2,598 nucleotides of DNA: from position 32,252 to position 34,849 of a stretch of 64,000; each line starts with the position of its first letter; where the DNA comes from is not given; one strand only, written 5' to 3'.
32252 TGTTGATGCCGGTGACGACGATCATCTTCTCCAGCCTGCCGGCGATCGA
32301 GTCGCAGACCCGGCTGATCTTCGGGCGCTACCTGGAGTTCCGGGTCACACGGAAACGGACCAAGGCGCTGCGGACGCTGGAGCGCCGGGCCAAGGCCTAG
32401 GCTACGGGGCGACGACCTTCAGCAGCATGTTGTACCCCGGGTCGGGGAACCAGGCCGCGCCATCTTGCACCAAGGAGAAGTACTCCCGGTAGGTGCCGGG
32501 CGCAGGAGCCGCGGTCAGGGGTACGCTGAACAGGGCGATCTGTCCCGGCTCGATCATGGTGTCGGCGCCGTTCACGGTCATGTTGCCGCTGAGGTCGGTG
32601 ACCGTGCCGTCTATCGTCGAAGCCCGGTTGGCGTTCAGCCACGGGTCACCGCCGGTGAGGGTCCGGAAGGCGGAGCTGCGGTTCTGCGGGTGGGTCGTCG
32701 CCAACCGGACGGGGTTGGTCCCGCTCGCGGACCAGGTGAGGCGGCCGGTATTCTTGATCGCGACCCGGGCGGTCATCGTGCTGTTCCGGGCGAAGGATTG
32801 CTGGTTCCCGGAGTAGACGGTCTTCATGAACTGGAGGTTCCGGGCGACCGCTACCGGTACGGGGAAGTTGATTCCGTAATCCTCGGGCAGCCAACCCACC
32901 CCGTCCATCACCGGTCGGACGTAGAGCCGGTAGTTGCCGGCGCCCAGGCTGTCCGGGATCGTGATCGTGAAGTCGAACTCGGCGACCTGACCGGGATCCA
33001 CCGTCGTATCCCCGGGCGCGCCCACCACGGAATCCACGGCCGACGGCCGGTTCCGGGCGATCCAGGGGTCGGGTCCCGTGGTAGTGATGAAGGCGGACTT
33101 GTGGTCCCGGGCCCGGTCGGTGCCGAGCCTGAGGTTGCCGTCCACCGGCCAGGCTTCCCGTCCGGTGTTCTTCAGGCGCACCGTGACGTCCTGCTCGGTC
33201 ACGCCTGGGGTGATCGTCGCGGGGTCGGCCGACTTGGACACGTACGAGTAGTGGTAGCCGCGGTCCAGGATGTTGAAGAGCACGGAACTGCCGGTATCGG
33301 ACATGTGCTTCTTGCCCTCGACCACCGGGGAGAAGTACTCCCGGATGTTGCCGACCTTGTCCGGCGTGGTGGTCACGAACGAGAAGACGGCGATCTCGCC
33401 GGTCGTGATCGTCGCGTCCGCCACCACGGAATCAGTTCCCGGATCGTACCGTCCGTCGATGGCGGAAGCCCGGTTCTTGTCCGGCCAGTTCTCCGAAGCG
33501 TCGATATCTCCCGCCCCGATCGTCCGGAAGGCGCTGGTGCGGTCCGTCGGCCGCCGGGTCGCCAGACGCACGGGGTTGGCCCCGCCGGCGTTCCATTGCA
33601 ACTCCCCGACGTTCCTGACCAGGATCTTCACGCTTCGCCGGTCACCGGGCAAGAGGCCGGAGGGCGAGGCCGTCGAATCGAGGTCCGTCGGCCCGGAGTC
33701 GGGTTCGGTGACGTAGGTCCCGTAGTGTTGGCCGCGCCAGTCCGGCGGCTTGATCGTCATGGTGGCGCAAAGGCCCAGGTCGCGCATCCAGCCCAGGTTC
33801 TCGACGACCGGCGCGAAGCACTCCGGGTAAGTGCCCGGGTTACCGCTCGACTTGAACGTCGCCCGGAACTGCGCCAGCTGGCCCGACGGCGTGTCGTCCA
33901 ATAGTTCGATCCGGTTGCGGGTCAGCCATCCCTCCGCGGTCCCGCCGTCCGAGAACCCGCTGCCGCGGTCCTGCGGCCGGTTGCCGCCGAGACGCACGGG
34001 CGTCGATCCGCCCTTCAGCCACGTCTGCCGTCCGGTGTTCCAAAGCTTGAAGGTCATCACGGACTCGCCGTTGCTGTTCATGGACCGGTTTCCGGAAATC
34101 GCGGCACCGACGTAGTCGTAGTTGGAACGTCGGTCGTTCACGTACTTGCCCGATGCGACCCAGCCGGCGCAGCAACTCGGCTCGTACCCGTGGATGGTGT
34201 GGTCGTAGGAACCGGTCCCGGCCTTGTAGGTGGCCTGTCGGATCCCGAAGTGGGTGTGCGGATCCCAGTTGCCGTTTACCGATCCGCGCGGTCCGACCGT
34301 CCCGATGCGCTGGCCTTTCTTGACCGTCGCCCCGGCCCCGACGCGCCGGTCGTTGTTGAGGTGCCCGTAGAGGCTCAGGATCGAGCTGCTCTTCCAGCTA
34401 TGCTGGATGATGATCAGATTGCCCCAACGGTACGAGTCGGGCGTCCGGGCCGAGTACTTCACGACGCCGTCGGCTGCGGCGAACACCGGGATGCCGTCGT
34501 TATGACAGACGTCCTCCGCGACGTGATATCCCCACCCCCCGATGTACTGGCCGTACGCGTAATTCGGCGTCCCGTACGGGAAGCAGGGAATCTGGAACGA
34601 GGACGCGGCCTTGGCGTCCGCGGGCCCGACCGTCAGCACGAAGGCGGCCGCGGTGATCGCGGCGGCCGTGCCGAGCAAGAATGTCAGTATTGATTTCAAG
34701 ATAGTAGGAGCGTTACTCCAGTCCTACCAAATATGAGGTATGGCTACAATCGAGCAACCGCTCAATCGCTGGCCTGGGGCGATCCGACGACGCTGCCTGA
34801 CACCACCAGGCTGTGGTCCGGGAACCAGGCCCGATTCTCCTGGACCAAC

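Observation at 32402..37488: Two tandem giant secreted M23 peptidase paralogues carrying 4 and ≥5 copies of an unrecognised ~120-aa repeat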

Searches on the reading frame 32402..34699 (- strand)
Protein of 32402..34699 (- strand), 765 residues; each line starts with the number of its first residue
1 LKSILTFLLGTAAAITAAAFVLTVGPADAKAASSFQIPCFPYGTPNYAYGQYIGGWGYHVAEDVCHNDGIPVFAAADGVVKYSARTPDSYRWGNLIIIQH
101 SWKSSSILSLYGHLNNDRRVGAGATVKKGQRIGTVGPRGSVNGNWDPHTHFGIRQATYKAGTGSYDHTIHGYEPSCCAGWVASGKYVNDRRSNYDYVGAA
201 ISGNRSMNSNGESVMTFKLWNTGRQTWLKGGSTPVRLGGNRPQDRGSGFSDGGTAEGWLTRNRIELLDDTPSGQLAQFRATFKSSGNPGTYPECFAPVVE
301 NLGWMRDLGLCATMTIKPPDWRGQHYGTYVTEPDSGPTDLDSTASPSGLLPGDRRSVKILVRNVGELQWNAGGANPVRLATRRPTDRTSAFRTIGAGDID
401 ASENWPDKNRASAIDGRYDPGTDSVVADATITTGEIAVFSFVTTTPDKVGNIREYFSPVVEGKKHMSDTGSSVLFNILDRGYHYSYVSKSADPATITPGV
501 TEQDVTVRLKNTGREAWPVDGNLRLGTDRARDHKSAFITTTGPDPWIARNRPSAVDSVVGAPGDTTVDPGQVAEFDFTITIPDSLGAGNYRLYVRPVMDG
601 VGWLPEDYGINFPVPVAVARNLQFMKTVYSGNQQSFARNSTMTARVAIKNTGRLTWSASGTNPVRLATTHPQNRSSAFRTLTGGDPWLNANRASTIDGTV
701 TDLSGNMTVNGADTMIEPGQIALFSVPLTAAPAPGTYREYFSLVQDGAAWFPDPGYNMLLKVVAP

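Call 3: search_protein_families(library=pfam, proteins=[window:32402-34699:-], max_evalue=1)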
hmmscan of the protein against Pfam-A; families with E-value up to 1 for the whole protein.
window:32402-34699:- (765 aa): 4 families
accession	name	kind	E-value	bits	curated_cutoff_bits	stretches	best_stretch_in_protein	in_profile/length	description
PF01551.29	Peptidase_M23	-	6.9e-17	61.9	28.7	1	59-156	3-90/96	Peptidase family M23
PF16158.11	N_BRCA1_IG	-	5.2e-14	53.1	28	2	682-751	47-98/108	Ig-like domain from next to BRCA1 gene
PF06280.18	fn3_5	-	0.024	15.8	27.6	1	504-587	11-86/112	Fn3-like domain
PF10633.15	NPCBM_assoc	-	0.034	14.8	24.4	1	566-592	45-71/78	NPCBM-associated, NEW3 domain of alpha-galactosidase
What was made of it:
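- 34232..34525 (-): M23 domain of A (aa 59-156). PF01551, 61.9 bits (call 3).
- Checked: Both match Peptidase_M23 PF01551 (E 7e-17 and 2e-20, call 3).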

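Call 4: search_protein_families(library=ncbifam, proteins=[window:32402-34699:-], max_evalue=1)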
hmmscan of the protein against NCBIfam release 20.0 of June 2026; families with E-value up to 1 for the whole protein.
window:32402-34699:- (765 aa): 10 families
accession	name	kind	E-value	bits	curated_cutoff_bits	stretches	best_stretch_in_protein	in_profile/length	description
NF004799.0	PRK06148.1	subfamily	1.2e-12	46.7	1128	1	58-157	440-541/1015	hypothetical protein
NF052336.1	PdgHdaseHSB100310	equivalog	5.7e-12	45.6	500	1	14-157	13-145/316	peptidoglycan hydrolase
NF052530.1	Heli_ShapePgp3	exception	3.7e-10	39.4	300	1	57-154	165-252/270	peptidoglycan metallopeptidase Pgp3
NF053824.1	PdgNdpepShyC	equivalog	3.6e-09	36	700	1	59-151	296-378/429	peptidoglycan DD-endopeptidase ShyC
NF040883.1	amid_act_ActS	equivalog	3.5e-08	33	375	1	62-154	139-221/242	amidase activator ActS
NF053825.1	PdgNdpepShyA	equivalog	9e-06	24.6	700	1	59-152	296-379/425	peptidoglycan DD-endopeptidase ShyA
NF008652.0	PRK11649.1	equivalog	0.00034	19.4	341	1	61-153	315-397/439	murein DD-endopeptidase MepM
NF053738.1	S2SprSpoIIQBc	equivalog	0.00052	19.7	250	1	70-156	135-213/232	stage II sporulation protein SpoIIQ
NF008644.1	PRK11637.1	equivalog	0.029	13.3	270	1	68-155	295-372/385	murein hydrolase activator EnvC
NF045981.1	MSC0775_fam_LP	subfamily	0.067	11.6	250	1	125-151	588-613/740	MSC_0775 family lipoprotein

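Call 47: predict_structure(alignment_id=A3)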
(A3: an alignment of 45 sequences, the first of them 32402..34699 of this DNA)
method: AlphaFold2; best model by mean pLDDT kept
length: 765 residues; sequences in the alignment: 45
mean_pLDDT: 90.4   pTM: 0.62
mean pLDDT of the five models: 90.4, 89.8, 89.6, 89.5, 88.4
residues with pLDDT >= 90: 582; 70-90: 144; 50-70: 16; < 50: 23
segments of 3 or more residues with pLDDT < 50: 1-3, 7-12, 14-26
pLDDT, mean of each block of 10 residues (from residue 1): 47 47 47 86 88 89 94 94 90 94 91 95 92 94 94 95 92 86 92 91 93 95 94 95 92 95 97 95 94 95 91 94 96 91 92 96 96 95 95 94 95 96 94 97 95 97 95 95 96 74 92 94 91 87 87 94 92 94 83 94 94 84 93 93 94 87 92 93 88 92 79 82 94 95 92 92 89
secondary structure, 60 per line:
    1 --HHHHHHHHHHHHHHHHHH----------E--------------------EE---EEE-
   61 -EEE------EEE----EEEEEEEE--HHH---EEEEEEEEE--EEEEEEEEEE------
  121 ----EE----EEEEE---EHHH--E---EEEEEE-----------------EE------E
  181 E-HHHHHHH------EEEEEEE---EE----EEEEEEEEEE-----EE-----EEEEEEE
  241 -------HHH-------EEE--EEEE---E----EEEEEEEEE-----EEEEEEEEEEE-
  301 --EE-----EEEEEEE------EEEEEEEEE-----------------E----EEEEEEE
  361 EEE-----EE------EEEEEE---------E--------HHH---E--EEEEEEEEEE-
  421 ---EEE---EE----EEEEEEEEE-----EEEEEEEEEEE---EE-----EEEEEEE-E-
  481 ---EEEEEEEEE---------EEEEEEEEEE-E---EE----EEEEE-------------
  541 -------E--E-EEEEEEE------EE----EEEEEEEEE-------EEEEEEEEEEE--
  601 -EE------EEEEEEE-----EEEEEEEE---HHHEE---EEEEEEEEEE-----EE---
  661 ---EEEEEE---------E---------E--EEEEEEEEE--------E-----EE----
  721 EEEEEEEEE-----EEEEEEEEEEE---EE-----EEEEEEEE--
elements in order (helices of 4 or more, strands of 3 or more residues): H3-20 E57-59 E62-64 E71-73 E78-85 E94-102 E105-114 E131-135 E149-154 H183-189 E196-202 E212-221 E234-240 E258-260 E263-266 E275-283 E289-299 E310-316 E323-331 E354-363 E377-382 E410-419 E424-426 E436-444 E450-460 E471-477 E484-492 E502-511 E523-527 E553-559 E572-580 E588-598 E610-616 E622-629 E641-650 E664-669 E692-700 E721-729 E735-745 E756-763
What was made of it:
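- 34613..34699 (-): Signal peptide of A (aa 1-29, ADA|KA site). In the full-length model this N-terminal helix has low pLDDT (call 47).
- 32405..34123 (-): Four FW-like (PF16158) units of A: 33731-34123, 33248-33691, 32834-33253, 32405-32839. Full-length model: pLDDT 90.4, four sandwiches after the M23 domain (call 47).
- The full-length model is a string of beta-sandwiches (call 47).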

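Call 51: fold_search(model_id=the predicted structure, library=pdb)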
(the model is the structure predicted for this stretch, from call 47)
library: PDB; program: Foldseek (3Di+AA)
matches with E <= 10: 1605; with E <= 0.001: 188
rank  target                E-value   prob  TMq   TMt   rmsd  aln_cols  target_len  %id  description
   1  9ijj_4I               1.0e-11  1.00  0.16  0.06  34.8       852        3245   10  In situ structure of the central apparatus in mouse sperm axoneme. (released 2025-06-04)
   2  9ijj_h                1.5e-11  1.00  0.13  0.09  30.8       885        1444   10  In situ structure of the central apparatus in mouse sperm axoneme. (released 2025-06-04)
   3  8wa2_F                2.0e-11  1.00  0.19  0.11  21.3       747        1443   12  cryo-EM structure of native mastigonemes isolated from Chlamydomonas reinhardtii at 3.0 angstrom resolution (released 2024-04-10)
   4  7som_D                3.2e-11  1.00  0.19  0.10  21.3       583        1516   11  Ciliary C2 central pair apparatus isolated from Chlamydomonas reinhardtii (released 2022-04-13)
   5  9b4h_A                4.7e-11  1.00  0.20  0.10  23.6       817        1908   13  Chlamydomonas reinhardtii mastigoneme filament (released 2024-04-10)
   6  9ijj_4G               5.6e-11  1.00  0.16  0.05  32.0       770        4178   11  In situ structure of the central apparatus in mouse sperm axoneme. (released 2025-06-04)
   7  8wa2_E                5.9e-11  1.00  0.16  0.10  20.7       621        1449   11  cryo-EM structure of native mastigonemes isolated from Chlamydomonas reinhardtii at 3.0 angstrom resolution (released 2024-04-10)
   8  7sqc_O0               7.1e-11  1.00  0.12  0.09  21.8       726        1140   11  Ciliary C1 central pair apparatus isolated from Chlamydomonas reinhardtii (released 2022-04-13)
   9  7sqc_2B               1.3e-10  1.00  0.17  0.17  22.6       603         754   13  Ciliary C1 central pair apparatus isolated from Chlamydomonas reinhardtii (released 2022-04-13)
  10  9ijj_4H               1.4e-10  1.00  0.18  0.06  31.8       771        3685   11  In situ structure of the central apparatus in mouse sperm axoneme. (released 2025-06-04)
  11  4g1m_A                1.4e-10  1.00  0.17  0.15  26.9       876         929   10  Re-refinement of alpha V beta 3 structure (released 2012-12-12)
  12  8wa2_D                2.3e-10  1.00  0.19  0.11  23.0       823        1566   13  cryo-EM structure of native mastigonemes isolated from Chlamydomonas reinhardtii at 3.0 angstrom resolution (released 2024-04-10)
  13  7sqc_2A               3.1e-10  1.00  0.16  0.17  22.7       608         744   12  Ciliary C1 central pair apparatus isolated from Chlamydomonas reinhardtii (released 2022-04-13)
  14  8xez_A                3.3e-10  1.00  0.17  0.15  22.7       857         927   10  Cryo-EM structure of integrin ITGAV/ITGB3 complex, conformation 5 (released 2024-12-18)
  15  9ijj_C                3.4e-10  1.00  0.14  0.12  26.9       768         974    9  In situ structure of the central apparatus in mouse sperm axoneme. (released 2025-06-04)
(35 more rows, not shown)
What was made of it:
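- Its structural neighbours are multi-Ig stalks such as integrin legs, PrgB Ig domains, S-layer proteins and HYDIN (call 51).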

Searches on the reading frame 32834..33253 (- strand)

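Call 7: search_protein_families(library=pfam, proteins=[window:32834-33253:-], max_evalue=10)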
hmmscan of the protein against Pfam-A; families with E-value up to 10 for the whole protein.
seq(140 aa): 3 families
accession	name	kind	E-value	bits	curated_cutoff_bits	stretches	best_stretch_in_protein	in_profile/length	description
PF16158.11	N_BRCA1_IG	-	0.0023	18.9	28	1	19-105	12-83/108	Ig-like domain from next to BRCA1 gene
PF10633.15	NPCBM_assoc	-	0.0041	17.7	24.4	1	84-110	45-71/78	NPCBM-associated, NEW3 domain of alpha-galactosidase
PF06280.18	fn3_5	-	0.0047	18.1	27.6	1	21-105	10-86/112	Fn3-like domain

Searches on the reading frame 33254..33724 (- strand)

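Call 7: search_protein_families(library=pfam, proteins=[window:33254-33724:-], max_evalue=10)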
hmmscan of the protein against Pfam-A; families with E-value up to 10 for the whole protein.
seq(157 aa): 1 family
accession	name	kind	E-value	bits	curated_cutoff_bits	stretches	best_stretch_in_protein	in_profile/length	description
PF16158.11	N_BRCA1_IG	-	0.064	14.3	28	1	77-133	25-90/108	Ig-like domain from next to BRCA1 gene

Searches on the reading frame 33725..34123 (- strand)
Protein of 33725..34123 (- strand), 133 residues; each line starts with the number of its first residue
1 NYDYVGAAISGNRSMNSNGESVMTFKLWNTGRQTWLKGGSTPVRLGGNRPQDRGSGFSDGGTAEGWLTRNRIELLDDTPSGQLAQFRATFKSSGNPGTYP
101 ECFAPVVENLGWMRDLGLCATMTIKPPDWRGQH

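Call 7: search_protein_families(library=pfam, proteins=[window:33725-34123:-], max_evalue=10)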
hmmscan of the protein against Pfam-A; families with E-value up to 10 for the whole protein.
seq(133 aa): 1 family
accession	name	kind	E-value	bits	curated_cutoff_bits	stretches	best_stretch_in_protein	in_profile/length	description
PF16158.11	N_BRCA1_IG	-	0.026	15.5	28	1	12-103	5-88/108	Ig-like domain from next to BRCA1 gene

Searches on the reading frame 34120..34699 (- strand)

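Call 49: search_solved_structures(query=window:34120-34699:-, max_evalue=0.001, show_alignments=1)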
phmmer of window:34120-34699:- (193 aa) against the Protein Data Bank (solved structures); distinct sequences matched with E-value up to 0.001: 18.
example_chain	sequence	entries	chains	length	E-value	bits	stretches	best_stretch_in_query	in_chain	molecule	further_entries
6jmx_A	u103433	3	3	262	6.6e-10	42.2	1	34-154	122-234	Peptidase M23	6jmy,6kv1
6jn7_A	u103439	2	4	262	1e-08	38.4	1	34-154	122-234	Peptidase M23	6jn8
6jn1_A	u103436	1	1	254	1.3e-08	38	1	34-154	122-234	Peptidase M23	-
6jn0_A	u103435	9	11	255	1.3e-08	38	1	34-154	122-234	Peptidase M23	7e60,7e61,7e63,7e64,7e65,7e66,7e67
6jmz_A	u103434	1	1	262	1.4e-08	37.9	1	34-154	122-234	Peptidase M23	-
7qrl_A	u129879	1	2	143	2.2e-08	37.3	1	67-156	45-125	DipM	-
7qrl_C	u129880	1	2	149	2.2e-08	37.2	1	67-156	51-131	DipM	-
5kvp_A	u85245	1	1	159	2.6e-07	33.7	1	46-157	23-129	Zoocin A endopeptidase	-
9m7n_A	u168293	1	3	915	5e-07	32.8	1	59-155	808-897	Gp16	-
5j1l_B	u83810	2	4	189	2.1e-06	30.8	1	70-144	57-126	ToxR-activated gene (TagE)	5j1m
5j1k_A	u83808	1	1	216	2.6e-06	30.4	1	70-144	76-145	ToxR-activated gene (TagE)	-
3slu_A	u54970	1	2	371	3.8e-06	29.9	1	49-154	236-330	M23 peptidase domain protein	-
6muk_A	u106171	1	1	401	4.2e-06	29.8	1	49-154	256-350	Peptidase M23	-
5j1l_A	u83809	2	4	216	1.4e-05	28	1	59-155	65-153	ToxR-activated gene (TagE)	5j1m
6ue4_A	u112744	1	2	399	3.3e-05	26.9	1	61-152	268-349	ShyA endopeptidase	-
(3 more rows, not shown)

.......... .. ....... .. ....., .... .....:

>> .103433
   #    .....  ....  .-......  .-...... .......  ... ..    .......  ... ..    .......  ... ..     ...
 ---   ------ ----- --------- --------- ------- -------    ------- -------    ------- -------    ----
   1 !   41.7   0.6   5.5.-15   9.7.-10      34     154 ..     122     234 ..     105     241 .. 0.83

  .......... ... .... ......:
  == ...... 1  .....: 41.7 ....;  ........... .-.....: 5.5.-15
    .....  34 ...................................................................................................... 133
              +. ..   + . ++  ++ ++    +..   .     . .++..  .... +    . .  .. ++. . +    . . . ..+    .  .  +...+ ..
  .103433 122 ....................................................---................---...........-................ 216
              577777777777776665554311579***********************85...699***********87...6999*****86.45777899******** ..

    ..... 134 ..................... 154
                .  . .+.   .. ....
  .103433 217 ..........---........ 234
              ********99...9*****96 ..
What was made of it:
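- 34232..34525 (-): The closest solved relative is the M23 peptidase 6JMX, E 6.6e-10 (call 49).
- It matches solved active M23 enzymes (6JMX, zoocin A, ShyA; call 49). Some phage tail proteins carry M23 domains; for example, Gp16 (9M7N) is among the PDB sequence hits (call 49).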
